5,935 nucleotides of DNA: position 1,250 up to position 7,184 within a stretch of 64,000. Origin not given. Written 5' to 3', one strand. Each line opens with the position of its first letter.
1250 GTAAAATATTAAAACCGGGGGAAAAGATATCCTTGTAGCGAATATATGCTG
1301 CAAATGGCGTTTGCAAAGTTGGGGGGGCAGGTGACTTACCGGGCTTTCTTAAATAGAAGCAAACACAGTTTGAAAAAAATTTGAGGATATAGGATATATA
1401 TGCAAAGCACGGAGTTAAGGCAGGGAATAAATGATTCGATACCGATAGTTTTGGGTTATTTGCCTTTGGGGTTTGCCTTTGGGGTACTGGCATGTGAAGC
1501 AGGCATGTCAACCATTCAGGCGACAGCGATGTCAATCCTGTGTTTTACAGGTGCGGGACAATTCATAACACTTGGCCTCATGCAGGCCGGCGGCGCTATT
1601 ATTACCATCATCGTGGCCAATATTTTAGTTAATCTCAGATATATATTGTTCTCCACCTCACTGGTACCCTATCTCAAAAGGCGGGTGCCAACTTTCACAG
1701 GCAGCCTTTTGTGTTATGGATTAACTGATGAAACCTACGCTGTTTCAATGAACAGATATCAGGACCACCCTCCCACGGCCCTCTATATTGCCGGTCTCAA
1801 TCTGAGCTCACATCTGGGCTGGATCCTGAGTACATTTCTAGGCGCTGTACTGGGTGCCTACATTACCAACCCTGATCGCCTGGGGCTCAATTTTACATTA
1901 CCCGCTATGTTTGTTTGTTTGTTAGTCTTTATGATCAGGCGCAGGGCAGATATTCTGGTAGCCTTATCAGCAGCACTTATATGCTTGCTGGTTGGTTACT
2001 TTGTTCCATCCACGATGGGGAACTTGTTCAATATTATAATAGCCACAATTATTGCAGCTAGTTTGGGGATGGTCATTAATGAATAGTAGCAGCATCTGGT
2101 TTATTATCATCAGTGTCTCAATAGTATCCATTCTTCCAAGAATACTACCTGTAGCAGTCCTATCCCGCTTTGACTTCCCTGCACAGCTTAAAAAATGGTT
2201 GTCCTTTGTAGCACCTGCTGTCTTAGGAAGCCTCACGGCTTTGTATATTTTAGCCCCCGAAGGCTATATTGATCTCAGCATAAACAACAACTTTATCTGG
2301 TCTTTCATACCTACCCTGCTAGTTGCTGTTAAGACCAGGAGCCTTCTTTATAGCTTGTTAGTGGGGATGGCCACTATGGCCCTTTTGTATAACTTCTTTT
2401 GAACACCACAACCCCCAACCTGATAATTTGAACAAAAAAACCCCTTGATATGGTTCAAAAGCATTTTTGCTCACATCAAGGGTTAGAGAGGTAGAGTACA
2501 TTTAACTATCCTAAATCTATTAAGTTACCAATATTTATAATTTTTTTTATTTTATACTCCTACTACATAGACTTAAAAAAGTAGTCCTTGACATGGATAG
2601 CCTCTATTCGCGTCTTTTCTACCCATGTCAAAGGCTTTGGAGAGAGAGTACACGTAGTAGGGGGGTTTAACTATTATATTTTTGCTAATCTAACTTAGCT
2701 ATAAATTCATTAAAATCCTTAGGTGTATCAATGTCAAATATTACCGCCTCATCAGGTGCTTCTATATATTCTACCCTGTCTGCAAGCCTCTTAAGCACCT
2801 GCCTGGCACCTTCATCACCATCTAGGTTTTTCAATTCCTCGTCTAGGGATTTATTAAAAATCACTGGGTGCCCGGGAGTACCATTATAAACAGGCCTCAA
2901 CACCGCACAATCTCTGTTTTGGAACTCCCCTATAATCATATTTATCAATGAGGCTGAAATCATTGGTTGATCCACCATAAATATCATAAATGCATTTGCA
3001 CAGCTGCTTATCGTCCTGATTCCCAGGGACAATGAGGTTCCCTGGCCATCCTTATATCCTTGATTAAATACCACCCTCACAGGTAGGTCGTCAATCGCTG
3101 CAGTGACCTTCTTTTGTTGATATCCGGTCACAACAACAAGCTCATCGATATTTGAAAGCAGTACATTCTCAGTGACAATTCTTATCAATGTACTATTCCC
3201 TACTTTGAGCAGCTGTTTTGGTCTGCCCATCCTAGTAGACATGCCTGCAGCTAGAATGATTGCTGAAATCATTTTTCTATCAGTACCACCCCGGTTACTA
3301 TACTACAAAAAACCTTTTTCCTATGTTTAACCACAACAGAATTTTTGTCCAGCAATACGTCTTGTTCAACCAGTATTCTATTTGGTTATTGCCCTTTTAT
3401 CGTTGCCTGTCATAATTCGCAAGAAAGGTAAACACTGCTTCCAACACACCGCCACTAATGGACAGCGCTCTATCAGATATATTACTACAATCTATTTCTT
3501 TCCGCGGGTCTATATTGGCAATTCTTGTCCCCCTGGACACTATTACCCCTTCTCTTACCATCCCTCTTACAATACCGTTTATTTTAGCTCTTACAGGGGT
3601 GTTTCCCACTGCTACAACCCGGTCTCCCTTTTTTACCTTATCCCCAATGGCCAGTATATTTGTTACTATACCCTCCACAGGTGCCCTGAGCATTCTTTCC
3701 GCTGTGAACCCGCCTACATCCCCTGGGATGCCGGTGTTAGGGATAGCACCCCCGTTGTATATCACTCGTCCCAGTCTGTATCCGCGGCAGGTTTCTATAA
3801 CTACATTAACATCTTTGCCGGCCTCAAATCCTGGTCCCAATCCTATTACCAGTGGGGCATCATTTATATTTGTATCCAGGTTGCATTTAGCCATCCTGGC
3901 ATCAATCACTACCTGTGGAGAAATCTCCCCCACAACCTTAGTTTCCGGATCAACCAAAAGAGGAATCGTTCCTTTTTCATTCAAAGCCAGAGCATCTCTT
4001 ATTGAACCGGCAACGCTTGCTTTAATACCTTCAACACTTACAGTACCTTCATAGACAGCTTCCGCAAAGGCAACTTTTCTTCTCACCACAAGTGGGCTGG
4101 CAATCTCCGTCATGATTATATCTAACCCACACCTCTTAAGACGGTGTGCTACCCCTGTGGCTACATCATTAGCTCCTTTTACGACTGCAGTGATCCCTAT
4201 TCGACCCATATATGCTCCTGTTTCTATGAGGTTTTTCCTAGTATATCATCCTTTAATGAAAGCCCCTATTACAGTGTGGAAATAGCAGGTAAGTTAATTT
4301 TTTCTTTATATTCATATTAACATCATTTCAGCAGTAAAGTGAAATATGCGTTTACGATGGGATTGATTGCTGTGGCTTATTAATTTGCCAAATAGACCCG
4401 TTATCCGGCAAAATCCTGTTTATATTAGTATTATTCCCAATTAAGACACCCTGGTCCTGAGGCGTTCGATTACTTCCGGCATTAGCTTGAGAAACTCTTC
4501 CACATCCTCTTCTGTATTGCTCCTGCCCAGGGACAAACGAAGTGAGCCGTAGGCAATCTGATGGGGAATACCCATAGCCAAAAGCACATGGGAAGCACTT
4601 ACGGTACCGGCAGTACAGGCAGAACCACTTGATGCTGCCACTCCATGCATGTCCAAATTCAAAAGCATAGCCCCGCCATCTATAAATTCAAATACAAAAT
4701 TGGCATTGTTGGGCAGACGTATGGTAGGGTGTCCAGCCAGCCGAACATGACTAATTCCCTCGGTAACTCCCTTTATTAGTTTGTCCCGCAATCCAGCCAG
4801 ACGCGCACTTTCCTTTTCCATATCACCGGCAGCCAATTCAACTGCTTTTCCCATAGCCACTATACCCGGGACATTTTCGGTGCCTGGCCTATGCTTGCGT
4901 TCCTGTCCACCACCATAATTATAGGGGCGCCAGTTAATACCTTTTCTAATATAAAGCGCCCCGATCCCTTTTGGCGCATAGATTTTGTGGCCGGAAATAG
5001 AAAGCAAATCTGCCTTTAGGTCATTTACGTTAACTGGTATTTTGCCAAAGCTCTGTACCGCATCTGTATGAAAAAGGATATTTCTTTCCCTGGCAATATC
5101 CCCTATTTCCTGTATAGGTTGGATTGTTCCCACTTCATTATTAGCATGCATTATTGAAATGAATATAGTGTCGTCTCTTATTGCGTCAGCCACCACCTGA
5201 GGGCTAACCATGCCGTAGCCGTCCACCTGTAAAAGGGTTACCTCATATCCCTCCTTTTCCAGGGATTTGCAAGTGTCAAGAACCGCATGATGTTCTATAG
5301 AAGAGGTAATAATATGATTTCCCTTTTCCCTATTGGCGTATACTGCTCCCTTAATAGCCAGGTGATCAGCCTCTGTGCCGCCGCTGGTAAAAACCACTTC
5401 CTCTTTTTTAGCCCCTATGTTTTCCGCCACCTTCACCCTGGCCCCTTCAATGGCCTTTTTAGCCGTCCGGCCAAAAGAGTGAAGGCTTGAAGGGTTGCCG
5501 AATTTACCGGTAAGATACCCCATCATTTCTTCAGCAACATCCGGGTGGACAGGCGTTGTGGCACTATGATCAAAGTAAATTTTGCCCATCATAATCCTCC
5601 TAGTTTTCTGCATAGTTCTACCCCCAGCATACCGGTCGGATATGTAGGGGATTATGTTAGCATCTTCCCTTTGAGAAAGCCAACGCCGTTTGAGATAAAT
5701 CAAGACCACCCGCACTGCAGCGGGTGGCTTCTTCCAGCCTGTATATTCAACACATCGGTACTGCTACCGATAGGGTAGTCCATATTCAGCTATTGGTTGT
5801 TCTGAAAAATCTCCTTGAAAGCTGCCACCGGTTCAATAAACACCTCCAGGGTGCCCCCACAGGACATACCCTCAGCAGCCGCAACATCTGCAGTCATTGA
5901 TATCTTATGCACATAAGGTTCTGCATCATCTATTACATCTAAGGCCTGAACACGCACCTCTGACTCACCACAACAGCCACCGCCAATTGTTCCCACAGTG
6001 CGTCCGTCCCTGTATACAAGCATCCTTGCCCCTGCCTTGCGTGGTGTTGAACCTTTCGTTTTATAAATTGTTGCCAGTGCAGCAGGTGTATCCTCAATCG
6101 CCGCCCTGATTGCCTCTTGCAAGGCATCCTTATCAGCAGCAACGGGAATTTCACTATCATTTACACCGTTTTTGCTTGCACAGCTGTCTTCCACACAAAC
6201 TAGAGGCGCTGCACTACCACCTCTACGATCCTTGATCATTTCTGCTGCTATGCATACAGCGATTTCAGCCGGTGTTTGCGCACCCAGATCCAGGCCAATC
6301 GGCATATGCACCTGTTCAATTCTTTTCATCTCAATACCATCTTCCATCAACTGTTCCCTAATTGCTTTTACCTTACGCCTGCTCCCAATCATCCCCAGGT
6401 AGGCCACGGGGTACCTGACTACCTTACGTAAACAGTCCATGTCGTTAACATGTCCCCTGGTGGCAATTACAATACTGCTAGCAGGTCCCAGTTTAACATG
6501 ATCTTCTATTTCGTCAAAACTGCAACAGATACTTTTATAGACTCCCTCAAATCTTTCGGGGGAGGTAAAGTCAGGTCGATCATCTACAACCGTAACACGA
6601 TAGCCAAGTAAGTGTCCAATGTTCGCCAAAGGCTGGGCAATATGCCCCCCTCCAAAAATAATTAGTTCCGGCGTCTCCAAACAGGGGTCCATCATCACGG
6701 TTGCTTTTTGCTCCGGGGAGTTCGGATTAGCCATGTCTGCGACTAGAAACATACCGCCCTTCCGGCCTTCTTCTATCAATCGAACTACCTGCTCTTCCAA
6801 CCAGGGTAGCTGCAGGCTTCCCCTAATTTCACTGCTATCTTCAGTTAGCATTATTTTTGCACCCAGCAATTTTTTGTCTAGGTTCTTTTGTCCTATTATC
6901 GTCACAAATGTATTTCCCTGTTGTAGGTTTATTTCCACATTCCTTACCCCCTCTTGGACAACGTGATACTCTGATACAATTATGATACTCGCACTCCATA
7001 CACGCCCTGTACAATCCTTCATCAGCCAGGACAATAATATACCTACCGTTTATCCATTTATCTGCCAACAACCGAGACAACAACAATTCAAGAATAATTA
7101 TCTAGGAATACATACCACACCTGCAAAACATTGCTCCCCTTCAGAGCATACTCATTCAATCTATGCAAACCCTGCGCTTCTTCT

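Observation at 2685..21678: Co-regulated island for activation and Mo-dependent transformation of an unknown (probably aromatic) acyl-CoA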

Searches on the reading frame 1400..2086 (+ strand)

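Call 4: search_protein_families(library=pfam, proteins=[window:1400-2086:+])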
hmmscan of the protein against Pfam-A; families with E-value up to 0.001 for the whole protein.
window:1400-2086:+ (228 aa): 1 family
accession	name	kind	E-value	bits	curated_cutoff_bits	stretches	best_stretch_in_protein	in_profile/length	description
PF03591.19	AzlC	-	4.3e-41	141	32.1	1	15-155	1-137/137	AzlC protein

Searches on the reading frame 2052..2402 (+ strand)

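Call 4: search_protein_families(library=pfam, proteins=[window:2052-2402:+])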
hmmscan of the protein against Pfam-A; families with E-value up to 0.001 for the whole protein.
window:2052-2402:+ (116 aa): 1 family
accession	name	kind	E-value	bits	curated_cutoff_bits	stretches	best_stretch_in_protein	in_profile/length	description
PF05437.17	AzlD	-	5e-22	78.4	23.7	1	15-112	1-98/99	Branched-chain amino acid transport protein (AzlD)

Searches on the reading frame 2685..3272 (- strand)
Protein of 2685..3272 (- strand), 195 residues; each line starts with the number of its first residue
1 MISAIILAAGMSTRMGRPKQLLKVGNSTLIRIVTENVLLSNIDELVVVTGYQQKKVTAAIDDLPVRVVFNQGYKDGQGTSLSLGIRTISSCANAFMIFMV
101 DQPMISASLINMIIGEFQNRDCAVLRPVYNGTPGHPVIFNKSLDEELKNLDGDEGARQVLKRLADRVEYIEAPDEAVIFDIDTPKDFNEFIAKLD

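Call 3: search_protein_families(library=pfam, proteins=[window:2685-3272:-])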
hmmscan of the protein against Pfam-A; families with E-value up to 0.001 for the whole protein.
window:2685-3272:- (195 aa): 3 families
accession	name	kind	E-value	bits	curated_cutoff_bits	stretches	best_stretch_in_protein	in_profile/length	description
PF12804.13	NTP_transf_3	-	3.2e-37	128.6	27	1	4-165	1-158/160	MobA-like NTP transferase domain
PF01128.25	IspD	-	7.3e-06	26.3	27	1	3-121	2-122/221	2-C-methyl-D-erythritol 4-phosphate cytidylyltransferase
PF00483.29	NTP_transferase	-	1.6e-05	25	21.2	1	4-63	2-68/245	Nucleotidyl transferase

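Call 5: search_protein_families(library=ncbifam, proteins=[window:2685-3272:-], max_evalue=0.00001)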
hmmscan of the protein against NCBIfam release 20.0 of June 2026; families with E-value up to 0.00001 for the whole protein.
window:2685-3272:- (195 aa): 27 families (the best 25 are shown)
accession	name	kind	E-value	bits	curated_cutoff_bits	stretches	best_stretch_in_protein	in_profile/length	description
TIGR03310.1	matur_MocA_YgfJ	equivalog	3e-52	177.3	186.45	1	3-189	1-187/188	molybdenum cofactor cytidylyltransferase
NF045665.1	NTPtran_DVU1551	equivalog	3e-47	161.4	315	1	2-192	1-191/359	DVU_1551 family NTP transferase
TIGR03202.1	pucB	equivalog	3.9e-32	111.5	235.05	1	3-187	2-192/192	xanthine dehydrogenase accessory protein PucB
NF045782.1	NicBOxredNboR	equivalog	1.2e-23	83.8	260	1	3-187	10-202/206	nicotine blue oxidoreductase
TIGR01173.1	glmU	equivalog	2.5e-13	49.7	366.85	1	3-136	2-136/452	bifunctional UDP-N-acetylglucosamine diphosphorylase/glucosamine-1-phosphate N-acetyltransferase GlmU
NF010933.0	PRK14353.1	equivalog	4.7e-13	48.6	505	1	3-123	7-130/453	bifunctional UDP-N-acetylglucosamine diphosphorylase/glucosamine-1-phosphate N-acetyltransferase GlmU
NF001457.0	PRK00317.1-3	equivalog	9.1e-13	48.1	164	1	2-127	2-126/200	molybdenum cofactor guanylyltransferase MobA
NF053639.1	Mfer334_fam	equivalog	4.4e-12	46.3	260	1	3-120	1-129/209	pseudomurein biosynthesis protein PmurB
NF010940.0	PRK14360.1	equivalog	7.1e-12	44.6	602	1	1-123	1-125/452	bifunctional UDP-N-acetylglucosamine diphosphorylase/glucosamine-1-phosphate N-acetyltransferase GlmU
NF010934.1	PRK14354.1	equivalog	1.8e-11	43.2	450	1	4-121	2-119/447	bifunctional UDP-N-acetylglucosamine diphosphorylase/glucosamine-1-phosphate N-acetyltransferase GlmU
TIGR02665.1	molyb_mobA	equivalog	9.4e-11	42.1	151.85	1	2-187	1-185/186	molybdenum cofactor guanylyltransferase MobA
NF010932.0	PRK14352.1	equivalog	1.5e-10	40.3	611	1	3-124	8-133/488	bifunctional UDP-N-acetylglucosamine diphosphorylase/glucosamine-1-phosphate N-acetyltransferase GlmU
NF010936.0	PRK14356.1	equivalog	6.9e-10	38.4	666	1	3-124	7-130/456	bifunctional UDP-N-acetylglucosamine diphosphorylase/glucosamine-1-phosphate N-acetyltransferase GlmU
TIGR03992.1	Arch_glmU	subfamily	7.1e-10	38.3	292.1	1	3-112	2-117/393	bifunctional sugar-1-phosphate nucleotidylyltransferase/acetyltransferase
NF010935.0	PRK14355.1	equivalog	9.2e-10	37.7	718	1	2-124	4-128/459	bifunctional UDP-N-acetylglucosamine diphosphorylase/glucosamine-1-phosphate N-acetyltransferase GlmU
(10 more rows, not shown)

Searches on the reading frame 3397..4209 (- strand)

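Call 3: search_protein_families(library=pfam, proteins=[window:3397-4209:-])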
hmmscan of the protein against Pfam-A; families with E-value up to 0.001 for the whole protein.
window:3397-4209:- (270 aa): 0 families

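Call 5: search_protein_families(library=ncbifam, proteins=[window:3397-4209:-], max_evalue=0.00001)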
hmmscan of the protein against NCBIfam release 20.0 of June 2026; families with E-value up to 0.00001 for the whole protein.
window:3397-4209:- (270 aa): 1 family
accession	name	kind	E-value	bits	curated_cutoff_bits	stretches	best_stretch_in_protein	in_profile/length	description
TIGR03309.1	matur_yqeB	equivalog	1.2e-98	329.7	220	1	9-261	2-255/256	selenium-dependent molybdenum cofactor biosynthesis protein YqeB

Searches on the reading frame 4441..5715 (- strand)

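Call 3: search_protein_families(library=pfam, proteins=[window:4441-5715:-])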
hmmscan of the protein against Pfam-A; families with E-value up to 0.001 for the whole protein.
window:4441-5715:- (424 aa): 3 families
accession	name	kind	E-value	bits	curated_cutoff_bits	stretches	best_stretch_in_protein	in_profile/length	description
PF00266.25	Aminotran_5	-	2.1e-84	284.1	21.5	1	46-408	1-371/371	Aminotransferase class-V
PF01041.23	DegT_DnrJ_EryC1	-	1.5e-07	31.4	19.8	1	100-224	37-151/360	DegT/DnrJ/EryC1/StrS aminotransferase family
PF01212.27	Beta_elim_lyase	-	3.6e-07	30.2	27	1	103-250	46-206/288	Beta-eliminating lyase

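Call 5: search_protein_families(library=ncbifam, proteins=[window:4441-5715:-], max_evalue=0.00001)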
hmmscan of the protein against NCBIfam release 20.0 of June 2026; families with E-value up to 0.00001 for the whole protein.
window:4441-5715:- (424 aa): 25 families
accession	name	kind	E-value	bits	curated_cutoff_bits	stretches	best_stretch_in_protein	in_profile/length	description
TIGR03402.1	FeS_nifS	equivalog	1.9e-168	560.1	530.75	1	46-421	1-375/379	cysteine desulfurase NifS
NF010611.0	PRK14012.1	equivalog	7.5e-131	436.8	548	1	44-421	5-384/406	IscS subfamily cysteine desulfurase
TIGR02006.1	IscS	equivalog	9.1e-130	433.3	643.2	1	45-421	4-380/402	IscS subfamily cysteine desulfurase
TIGR03235.1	DNA_S_dndA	equivalog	5.6e-117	391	480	1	47-395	1-352/353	cysteine desulfurase DndA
TIGR03403.1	nifS_epsilon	equivalog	7.8e-106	354.1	587.7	1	46-421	1-378/382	NifS family cysteine desulfurase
NF002806.0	PRK02948.1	subfamily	3.2e-104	349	304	1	46-419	2-375/381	IscS subfamily cysteine desulfurase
TIGR01977.1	am_tr_V_EF2568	hypoth_equivalog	3.1e-49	168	377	1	46-414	1-375/376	cysteine desulfurase family protein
TIGR01979.1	sufS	subfamily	5.4e-47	160.5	475.1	1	46-417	20-400/403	SufS family cysteine desulfurase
NF041166.1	f2_encap_cargo1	exception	3.4e-35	122.2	800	1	46-269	247-475/623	family 2A encapsulin nanocompartment cargo protein cysteine desulfurase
NF040779.1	Sec_lyase_SclA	exception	4.1e-31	108.2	525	1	46-415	1-376/378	selenocysteine lyase SclA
NF006791.0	PRK09295.1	equivalog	9.5e-28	97.4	661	1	61-266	41-250/406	cysteine desulfurase SufS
NF008126.0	PRK10874.1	equivalog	5.9e-25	88.2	607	1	45-417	20-397/401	cysteine desulfurase CsdA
TIGR03392.1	FeS_syn_CsdA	equivalog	1.6e-23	83.6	493.6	1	46-417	18-394/398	cysteine desulfurase CsdA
TIGR01976.1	am_tr_V_VC1184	hypoth_equivalog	5.8e-21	75.2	352.35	1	45-260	19-235/401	cysteine desulfurase-like protein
TIGR04343.1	egtE_PLP_lyase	equivalog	4.4e-14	52.1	400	1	85-260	52-219/370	ergothioneine biosynthesis PLP-dependent enzyme EgtE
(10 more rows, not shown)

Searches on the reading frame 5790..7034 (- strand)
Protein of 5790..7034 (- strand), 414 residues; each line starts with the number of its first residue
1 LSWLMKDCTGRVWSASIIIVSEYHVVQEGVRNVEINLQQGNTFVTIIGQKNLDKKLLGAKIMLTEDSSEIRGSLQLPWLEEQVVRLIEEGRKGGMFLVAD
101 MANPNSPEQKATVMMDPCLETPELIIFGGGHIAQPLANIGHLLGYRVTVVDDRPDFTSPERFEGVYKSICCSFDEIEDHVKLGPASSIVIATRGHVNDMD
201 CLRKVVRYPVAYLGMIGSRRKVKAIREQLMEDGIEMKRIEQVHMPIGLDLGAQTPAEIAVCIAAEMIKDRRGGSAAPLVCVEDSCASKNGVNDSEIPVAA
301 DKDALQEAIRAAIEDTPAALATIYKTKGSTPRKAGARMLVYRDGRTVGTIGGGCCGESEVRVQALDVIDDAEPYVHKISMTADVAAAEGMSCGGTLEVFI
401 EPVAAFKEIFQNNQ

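Call 3: search_protein_families(library=pfam, proteins=[window:5790-7034:-])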
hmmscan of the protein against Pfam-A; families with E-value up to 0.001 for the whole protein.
window:5790-7034:- (414 aa): 2 families
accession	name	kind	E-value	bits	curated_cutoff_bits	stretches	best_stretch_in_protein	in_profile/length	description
PF13478.12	XdhC_C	-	2e-41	141.8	29.7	1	124-266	1-125/125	XdhC Rossmann domain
PF02625.21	XdhC_CoxI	-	3.3e-23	81.8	24.3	1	315-375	5-64/68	XdhC and CoxI family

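Call 5: search_protein_families(library=ncbifam, proteins=[window:5790-7034:-], max_evalue=0.00001)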
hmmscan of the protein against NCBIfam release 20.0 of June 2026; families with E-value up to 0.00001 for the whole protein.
window:5790-7034:- (414 aa): 2 families
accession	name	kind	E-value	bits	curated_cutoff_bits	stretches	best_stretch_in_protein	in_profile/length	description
NF045664.1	XdhC_rel_AOR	equivalog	3.5e-82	276.5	350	2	106-271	179-345/346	XdhC family aldehyde oxidoreductase maturation factor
TIGR02964.1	xanthine_xdhC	equivalog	1.5e-36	126.3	161.6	2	119-267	98-246/246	xanthine dehydrogenase accessory protein XdhC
